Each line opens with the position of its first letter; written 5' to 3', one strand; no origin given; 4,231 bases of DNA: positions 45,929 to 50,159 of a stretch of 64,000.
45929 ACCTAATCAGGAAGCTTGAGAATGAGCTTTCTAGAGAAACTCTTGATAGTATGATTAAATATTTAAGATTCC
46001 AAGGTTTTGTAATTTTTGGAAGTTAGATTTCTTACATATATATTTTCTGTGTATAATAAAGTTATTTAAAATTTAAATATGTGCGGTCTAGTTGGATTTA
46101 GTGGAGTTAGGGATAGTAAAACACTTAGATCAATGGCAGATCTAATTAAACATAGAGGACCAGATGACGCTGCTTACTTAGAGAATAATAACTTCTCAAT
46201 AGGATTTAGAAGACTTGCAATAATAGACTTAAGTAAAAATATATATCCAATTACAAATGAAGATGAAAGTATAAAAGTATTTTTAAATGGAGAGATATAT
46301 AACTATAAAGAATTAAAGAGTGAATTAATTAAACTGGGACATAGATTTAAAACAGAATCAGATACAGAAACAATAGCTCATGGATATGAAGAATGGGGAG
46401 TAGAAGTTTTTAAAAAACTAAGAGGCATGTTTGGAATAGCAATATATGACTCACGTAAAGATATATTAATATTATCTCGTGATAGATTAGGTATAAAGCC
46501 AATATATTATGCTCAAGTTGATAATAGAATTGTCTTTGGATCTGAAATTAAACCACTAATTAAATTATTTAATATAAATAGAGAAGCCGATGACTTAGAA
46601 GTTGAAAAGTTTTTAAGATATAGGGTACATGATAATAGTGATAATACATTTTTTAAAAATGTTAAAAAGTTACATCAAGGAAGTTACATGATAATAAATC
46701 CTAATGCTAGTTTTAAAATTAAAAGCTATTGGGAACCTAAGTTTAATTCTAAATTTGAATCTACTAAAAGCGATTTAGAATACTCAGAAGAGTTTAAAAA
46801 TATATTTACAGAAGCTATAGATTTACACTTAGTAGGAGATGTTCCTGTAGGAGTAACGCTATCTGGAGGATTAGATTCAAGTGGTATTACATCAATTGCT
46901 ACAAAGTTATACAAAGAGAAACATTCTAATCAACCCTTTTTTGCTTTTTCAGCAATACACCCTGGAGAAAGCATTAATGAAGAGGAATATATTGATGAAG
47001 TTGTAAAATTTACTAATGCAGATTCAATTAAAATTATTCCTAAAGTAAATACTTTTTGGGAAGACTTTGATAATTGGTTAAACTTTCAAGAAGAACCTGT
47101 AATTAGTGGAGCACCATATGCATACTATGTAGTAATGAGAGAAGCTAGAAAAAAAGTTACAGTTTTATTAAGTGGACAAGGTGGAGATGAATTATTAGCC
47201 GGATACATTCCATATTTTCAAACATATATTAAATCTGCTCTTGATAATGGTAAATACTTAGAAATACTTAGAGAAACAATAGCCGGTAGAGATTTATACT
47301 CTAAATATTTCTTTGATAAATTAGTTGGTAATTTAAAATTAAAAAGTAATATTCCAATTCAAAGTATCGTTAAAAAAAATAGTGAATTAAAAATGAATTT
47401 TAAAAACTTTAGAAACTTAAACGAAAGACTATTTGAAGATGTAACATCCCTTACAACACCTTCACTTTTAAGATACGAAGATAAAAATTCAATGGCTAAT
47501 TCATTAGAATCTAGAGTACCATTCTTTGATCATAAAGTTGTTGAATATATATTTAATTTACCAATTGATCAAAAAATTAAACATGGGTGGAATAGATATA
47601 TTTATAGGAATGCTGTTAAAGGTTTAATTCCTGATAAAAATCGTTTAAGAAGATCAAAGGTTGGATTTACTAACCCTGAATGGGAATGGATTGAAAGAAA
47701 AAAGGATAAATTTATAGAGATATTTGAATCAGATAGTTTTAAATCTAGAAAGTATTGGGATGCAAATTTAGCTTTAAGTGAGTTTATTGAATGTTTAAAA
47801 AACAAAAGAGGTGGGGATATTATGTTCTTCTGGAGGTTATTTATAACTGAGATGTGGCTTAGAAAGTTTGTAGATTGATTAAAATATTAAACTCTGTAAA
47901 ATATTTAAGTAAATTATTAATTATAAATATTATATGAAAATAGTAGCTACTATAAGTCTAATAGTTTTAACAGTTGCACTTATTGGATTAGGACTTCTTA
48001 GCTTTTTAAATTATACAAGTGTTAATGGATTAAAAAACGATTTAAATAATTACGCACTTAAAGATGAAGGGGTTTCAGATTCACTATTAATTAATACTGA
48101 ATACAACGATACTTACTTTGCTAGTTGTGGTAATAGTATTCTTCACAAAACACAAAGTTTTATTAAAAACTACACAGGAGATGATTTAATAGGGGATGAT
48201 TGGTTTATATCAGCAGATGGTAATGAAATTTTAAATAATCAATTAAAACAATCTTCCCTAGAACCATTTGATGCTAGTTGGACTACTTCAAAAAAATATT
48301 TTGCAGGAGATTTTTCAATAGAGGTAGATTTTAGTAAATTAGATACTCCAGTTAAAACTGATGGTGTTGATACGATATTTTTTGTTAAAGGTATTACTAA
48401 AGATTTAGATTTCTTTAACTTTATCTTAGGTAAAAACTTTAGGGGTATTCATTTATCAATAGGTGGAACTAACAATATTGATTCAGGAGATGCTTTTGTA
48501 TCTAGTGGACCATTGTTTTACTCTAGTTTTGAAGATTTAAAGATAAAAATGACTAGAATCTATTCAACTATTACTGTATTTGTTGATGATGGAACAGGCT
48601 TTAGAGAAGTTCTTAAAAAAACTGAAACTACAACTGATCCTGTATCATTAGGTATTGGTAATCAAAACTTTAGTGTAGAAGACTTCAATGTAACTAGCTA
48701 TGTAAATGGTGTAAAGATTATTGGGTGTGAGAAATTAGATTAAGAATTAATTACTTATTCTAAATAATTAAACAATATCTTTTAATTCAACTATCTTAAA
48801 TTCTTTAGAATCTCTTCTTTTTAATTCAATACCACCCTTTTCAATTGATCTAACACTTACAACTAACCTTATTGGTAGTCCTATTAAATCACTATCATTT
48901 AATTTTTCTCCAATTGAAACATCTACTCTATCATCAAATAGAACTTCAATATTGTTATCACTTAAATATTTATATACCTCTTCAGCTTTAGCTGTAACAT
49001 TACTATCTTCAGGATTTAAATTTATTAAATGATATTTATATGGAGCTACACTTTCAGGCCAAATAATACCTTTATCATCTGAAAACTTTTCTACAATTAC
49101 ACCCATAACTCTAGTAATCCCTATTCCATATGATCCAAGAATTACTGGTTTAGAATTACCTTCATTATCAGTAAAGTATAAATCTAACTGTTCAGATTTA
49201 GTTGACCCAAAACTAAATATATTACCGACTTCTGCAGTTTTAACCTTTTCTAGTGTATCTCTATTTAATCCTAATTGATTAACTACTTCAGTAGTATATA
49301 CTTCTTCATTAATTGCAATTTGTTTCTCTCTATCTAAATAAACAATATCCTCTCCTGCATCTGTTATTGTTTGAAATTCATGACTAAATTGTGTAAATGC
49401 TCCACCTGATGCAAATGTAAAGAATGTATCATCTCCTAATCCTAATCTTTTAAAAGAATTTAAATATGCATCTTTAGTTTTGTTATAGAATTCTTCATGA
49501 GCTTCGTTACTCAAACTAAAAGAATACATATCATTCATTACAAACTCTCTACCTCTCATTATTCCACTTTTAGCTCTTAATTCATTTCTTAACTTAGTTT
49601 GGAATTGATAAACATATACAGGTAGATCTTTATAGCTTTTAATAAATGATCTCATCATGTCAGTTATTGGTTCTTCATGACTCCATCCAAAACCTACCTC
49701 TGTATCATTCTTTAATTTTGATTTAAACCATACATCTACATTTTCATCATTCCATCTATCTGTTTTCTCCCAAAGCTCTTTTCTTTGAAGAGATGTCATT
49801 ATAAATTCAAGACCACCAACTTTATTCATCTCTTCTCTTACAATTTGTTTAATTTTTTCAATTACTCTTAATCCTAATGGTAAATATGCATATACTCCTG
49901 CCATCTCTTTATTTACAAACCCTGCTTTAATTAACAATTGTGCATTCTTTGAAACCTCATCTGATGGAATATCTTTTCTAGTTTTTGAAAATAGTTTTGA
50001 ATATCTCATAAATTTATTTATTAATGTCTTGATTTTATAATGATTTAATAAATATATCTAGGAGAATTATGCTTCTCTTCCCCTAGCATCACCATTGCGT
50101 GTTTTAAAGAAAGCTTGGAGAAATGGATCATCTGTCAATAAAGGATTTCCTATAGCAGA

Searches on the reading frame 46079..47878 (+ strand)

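Call 32: search_protein_families(library=pfam, proteins=[window:46079-47878:+], max_evalue=0.01)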
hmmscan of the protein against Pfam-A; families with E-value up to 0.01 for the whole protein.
window:46079-47878:+ (599 aa): 3 families
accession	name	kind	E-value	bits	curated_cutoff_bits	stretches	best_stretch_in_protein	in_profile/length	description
PF00733.27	Asn_synthase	-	1.3e-60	206.4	21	1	239-595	2-354/354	Asparagine synthase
PF13537.11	GATase_7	-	7.4e-41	139.4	25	1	44-161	2-122/123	Glutamine amidotransferase domain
PF13522.11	GATase_6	-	1.2e-34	119.6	27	1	28-156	1-130/130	Glutamine amidotransferase domain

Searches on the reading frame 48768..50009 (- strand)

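Call 32: search_protein_families(library=pfam, proteins=[window:48768-50009:-], max_evalue=0.01)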
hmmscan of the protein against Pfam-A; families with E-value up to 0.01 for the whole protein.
window:48768-50009:- (413 aa): 2 families
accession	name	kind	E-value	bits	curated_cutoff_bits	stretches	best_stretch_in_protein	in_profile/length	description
PF00587.30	tRNA-synt_2b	-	3.8e-24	86.2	29.3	1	97-308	3-178/179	tRNA synthetase class II core domain (G, H, P, S and T)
PF03129.25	HGTP_anticodon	-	1.2e-14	54.7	21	1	328-412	4-87/94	Anticodon binding domain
